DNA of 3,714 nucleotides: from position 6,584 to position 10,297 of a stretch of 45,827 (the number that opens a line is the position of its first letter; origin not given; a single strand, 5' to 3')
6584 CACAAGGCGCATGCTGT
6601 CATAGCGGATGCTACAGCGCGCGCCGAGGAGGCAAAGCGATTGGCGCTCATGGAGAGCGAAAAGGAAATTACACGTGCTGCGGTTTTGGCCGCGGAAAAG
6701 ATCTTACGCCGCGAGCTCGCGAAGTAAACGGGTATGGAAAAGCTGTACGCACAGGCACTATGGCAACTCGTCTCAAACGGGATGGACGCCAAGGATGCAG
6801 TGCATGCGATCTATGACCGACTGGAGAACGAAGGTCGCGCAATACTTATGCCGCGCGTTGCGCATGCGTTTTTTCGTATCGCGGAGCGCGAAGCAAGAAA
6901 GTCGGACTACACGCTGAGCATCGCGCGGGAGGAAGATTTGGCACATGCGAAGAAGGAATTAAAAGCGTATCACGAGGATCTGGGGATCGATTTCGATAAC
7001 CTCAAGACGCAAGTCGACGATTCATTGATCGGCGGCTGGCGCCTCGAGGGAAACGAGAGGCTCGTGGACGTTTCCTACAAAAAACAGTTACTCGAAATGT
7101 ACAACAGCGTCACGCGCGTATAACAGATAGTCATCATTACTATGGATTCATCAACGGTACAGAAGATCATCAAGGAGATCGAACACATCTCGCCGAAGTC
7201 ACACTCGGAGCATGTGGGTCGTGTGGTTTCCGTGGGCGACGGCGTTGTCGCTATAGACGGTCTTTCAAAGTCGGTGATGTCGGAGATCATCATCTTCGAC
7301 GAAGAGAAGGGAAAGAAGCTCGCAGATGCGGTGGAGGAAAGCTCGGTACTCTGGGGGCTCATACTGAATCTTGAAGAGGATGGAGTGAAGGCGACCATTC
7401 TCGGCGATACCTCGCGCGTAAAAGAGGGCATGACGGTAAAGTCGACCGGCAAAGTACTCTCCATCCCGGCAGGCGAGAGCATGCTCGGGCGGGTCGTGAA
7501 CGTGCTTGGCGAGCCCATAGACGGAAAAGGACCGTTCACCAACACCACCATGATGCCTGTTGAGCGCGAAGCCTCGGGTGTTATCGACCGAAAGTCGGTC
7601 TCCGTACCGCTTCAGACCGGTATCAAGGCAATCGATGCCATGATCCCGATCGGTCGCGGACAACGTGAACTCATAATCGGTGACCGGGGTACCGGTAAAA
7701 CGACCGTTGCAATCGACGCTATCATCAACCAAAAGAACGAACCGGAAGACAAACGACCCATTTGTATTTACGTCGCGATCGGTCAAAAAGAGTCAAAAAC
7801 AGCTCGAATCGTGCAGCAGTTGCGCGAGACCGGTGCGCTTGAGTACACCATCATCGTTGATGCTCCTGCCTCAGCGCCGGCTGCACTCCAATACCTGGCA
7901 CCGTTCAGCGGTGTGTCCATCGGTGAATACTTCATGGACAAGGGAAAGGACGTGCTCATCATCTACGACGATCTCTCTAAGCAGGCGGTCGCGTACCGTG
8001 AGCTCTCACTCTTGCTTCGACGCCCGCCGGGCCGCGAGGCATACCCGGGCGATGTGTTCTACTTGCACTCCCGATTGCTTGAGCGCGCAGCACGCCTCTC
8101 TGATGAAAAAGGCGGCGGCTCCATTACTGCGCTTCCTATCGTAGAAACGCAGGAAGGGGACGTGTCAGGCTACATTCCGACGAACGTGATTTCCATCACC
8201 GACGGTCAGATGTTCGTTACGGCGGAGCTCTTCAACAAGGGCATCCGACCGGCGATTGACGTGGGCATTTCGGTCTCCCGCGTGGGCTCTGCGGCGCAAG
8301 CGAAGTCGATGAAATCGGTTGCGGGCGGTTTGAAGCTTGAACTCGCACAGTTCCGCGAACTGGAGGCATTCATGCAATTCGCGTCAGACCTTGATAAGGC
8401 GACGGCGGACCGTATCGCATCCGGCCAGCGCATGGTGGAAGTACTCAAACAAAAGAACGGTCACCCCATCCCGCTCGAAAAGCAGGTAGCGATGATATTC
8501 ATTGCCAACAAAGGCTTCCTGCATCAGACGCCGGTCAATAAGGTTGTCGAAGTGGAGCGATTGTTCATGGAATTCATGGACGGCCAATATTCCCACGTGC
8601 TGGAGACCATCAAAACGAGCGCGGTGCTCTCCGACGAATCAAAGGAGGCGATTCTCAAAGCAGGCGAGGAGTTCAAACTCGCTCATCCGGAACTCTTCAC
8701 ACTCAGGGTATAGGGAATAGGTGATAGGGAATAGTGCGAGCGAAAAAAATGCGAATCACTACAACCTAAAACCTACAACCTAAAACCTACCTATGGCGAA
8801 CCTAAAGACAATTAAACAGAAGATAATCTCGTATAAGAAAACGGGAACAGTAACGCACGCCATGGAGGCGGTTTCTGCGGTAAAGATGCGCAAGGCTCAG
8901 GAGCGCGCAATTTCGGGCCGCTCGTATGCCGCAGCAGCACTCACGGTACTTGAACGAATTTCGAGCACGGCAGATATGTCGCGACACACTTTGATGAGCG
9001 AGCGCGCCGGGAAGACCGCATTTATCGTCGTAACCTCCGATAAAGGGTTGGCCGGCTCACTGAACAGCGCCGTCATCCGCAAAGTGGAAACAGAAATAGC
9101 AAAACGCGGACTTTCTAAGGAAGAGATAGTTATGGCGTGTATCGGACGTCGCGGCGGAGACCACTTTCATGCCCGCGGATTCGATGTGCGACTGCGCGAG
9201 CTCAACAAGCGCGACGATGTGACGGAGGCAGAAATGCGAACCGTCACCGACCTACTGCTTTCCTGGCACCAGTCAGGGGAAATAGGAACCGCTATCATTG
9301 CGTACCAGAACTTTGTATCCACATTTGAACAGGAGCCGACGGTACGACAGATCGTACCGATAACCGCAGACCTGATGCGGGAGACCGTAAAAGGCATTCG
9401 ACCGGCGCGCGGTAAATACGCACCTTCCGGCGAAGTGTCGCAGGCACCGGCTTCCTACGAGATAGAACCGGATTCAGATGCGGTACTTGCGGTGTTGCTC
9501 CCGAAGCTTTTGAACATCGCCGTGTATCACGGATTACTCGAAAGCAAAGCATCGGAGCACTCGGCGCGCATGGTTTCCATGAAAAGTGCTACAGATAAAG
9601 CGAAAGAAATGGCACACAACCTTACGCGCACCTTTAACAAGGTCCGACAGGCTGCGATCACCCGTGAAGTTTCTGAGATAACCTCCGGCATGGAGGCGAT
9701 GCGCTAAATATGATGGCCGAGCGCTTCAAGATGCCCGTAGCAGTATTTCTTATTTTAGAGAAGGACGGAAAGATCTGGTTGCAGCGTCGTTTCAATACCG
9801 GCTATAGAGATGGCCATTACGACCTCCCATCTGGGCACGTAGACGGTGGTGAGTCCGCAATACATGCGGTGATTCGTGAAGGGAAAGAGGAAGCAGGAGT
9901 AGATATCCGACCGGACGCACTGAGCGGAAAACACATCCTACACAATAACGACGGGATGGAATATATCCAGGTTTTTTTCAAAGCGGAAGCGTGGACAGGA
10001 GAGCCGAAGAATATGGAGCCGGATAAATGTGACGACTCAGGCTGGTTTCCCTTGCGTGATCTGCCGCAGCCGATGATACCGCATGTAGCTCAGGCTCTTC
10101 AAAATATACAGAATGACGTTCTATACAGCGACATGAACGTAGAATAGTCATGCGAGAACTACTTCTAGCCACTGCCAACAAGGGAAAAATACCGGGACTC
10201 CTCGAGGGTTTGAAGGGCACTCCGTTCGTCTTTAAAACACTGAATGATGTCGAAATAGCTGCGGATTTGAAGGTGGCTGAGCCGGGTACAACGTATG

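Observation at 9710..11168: Three nucleotide house-cleaning genes (NUDIX, RdgB/HAM1, NUDIX) inserted inside the ATP synthase operon between atpG and atpD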

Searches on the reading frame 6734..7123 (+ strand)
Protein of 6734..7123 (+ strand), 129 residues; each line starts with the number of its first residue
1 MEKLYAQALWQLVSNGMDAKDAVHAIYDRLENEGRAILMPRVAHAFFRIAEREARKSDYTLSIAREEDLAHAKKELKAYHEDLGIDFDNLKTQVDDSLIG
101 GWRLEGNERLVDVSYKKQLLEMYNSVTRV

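Call 3: search_protein_families(library=pfam, proteins=[window:6734-7123:+], max_evalue=0.01)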
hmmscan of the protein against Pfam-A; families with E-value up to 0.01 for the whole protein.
window:6734-7123:+ (129 aa): 1 family
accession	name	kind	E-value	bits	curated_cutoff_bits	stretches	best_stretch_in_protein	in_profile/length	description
PF00213.23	OSCP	-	8.8e-07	29.6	22.3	1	18-124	64-170/172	ATP synthase delta (OSCP) subunit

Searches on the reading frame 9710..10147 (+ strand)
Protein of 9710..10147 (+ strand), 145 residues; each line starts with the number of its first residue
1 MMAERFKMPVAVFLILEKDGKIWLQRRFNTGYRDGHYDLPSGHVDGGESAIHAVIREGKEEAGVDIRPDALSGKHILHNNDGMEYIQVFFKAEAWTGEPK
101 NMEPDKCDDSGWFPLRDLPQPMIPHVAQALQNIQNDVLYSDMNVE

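Call 3: search_protein_families(library=pfam, proteins=[window:9710-10147:+], max_evalue=0.01)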
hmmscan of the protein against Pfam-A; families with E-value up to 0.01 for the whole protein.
window:9710-10147:+ (145 aa): 2 families
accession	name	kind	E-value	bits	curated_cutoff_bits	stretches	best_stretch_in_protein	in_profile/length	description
PF00293.34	NUDIX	-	8.8e-18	65.1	21.1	1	10-126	6-127/134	NUDIX domain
PF14815.12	NUDIX_4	-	8e-08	32.5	35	1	11-125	1-105/113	NUDIX domain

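Call 4: search_protein_families(library=ncbifam, proteins=[window:9710-10147:+], max_evalue=0.01)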
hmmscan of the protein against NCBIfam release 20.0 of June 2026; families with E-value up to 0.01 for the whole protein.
window:9710-10147:+ (145 aa): 16 families
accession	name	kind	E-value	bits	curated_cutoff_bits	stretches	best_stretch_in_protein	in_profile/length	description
NF006530.0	PRK08999.1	equivalog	7.6e-11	41.6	245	1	9-124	7-118/315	Nudix family hydrolase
NF008044.0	PRK10776.1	equivalog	1e-10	41.6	148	1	7-124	3-116/130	8-oxo-dGTP diphosphatase MutT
TIGR00586.1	mutt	equivalog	1.9e-10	40.8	97.9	1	7-127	4-120/129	8-oxo-dGTP diphosphatase MutT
NF041652.1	Nud_hyd_Dein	equivalog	2.5e-08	34.3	200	1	12-99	17-107/152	Nudix hydrolase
NF007834.0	PRK10546.1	equivalog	1e-07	31.9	156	1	12-77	7-72/135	pyrimidine (deoxy)nucleoside triphosphate diphosphatase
NF001938.0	PRK00714.1-5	equivalog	5.9e-07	29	116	1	13-65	18-75/172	RNA pyrophosphohydrolase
NF008736.0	PRK11762.1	equivalog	4.6e-05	23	169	1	11-65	49-104/186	ADP compounds hydrolase NudE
NF001299.0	PRK00241.1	equivalog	5e-05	22.9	158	1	12-68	138-192/263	NAD(+) diphosphatase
NF001936.0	PRK00714.1-3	equivalog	0.00071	19.5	118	1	5-65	5-65/155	RNA pyrophosphohydrolase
TIGR02705.1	nudix_YtkD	equivalog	0.0018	17.8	154.4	1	30-68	40-78/156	RNA deprotection pyrophosphohydrolase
NF001937.0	PRK00714.1-4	equivalog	0.0028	17.3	139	1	4-65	5-61/161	RNA pyrophosphohydrolase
NF006961.0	PRK09438.1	equivalog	0.0046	16.4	103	1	4-69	3-66/151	dihydroneopterin triphosphate diphosphatase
NF001935.0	PRK00714.1-2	equivalog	0.0059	16.1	259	1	4-65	5-61/183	RNA pyrophosphohydrolase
NF003787.0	PRK05379.1-4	equivalog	0.0059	15.6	449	1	12-73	211-271/346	bifunctional nicotinamide-nucleotide adenylyltransferase/Nudix hydroxylase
NF003791.0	PRK05379.2-3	equivalog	0.0066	15.7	409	1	17-73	210-265/340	bifunctional nicotinamide-nucleotide adenylyltransferase/Nudix hydroxylase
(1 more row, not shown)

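Call 18: search_solved_structures(query=window:9710-10147:+, max_evalue=0.001)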
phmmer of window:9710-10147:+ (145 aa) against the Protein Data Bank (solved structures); distinct sequences matched with E-value up to 0.001: 28.
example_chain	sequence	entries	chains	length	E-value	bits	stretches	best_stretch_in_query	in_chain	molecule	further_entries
4dyw_A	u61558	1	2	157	3.1e-14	56.2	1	15-132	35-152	MutT/NUDIX family protein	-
6ypb_A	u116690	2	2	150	1.1e-13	54.4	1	8-126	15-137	Geranyl diphosphate phosphohydrolase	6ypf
6fl4_A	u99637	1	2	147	1.1e-10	44.6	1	10-123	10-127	Nudix hydrolase 1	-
5gp0_E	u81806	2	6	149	1.2e-10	44.6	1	10-123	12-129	Nudix hydrolase 1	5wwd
6dby_A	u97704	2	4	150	1.2e-10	44.6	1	10-123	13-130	Nudix hydrolase 1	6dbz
5wy6_E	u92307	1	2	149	8.1e-10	41.9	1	10-123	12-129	Nudix hydrolase 1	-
4kyx_A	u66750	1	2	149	5.3e-08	36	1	14-123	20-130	ADP-ribose pyrophosphatase MutT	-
7syc_A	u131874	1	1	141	2e-07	34.1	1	7-103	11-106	7,8-dihydro-8-oxoguanine-triphosphatase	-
3gg6_A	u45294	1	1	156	2.3e-07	33.9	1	10-126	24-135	Nucleoside diphosphate-linked moiety X motif 18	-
2b0v_A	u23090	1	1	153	4.4e-07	33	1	7-125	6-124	NUDIX hydrolase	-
3ees_A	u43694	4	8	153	4.7e-07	32.9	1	13-101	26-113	Probable pyrophosphohydrolase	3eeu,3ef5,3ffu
5bon_A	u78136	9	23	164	5.5e-07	32.7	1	33-120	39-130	Probable 8-oxo-dGTP diphosphatase NUDT15 | Nucleotide triphosphate diphosphatase NUDT15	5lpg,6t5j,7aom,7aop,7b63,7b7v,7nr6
7b64_A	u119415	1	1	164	5.7e-07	32.6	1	33-120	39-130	Nucleotide triphosphate diphosphatase NUDT15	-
7b66_A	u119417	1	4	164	5.9e-07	32.6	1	33-120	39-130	Nucleotide triphosphate diphosphatase NUDT15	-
7b67_A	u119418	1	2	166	5.9e-07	32.6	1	33-120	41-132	Nucleotide triphosphate diphosphatase NUDT15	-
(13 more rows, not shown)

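Call 33: search_protein_families(library=padloc, proteins=[window:9710-10147:+], max_evalue=0.01)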
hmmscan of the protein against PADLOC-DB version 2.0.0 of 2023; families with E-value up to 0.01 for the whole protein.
window:9710-10147:+ (145 aa): 1 family
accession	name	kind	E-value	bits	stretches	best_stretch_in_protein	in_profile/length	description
PDLC04899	PDC-S07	-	9.3e-11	39.5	1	10-120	9-114/135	-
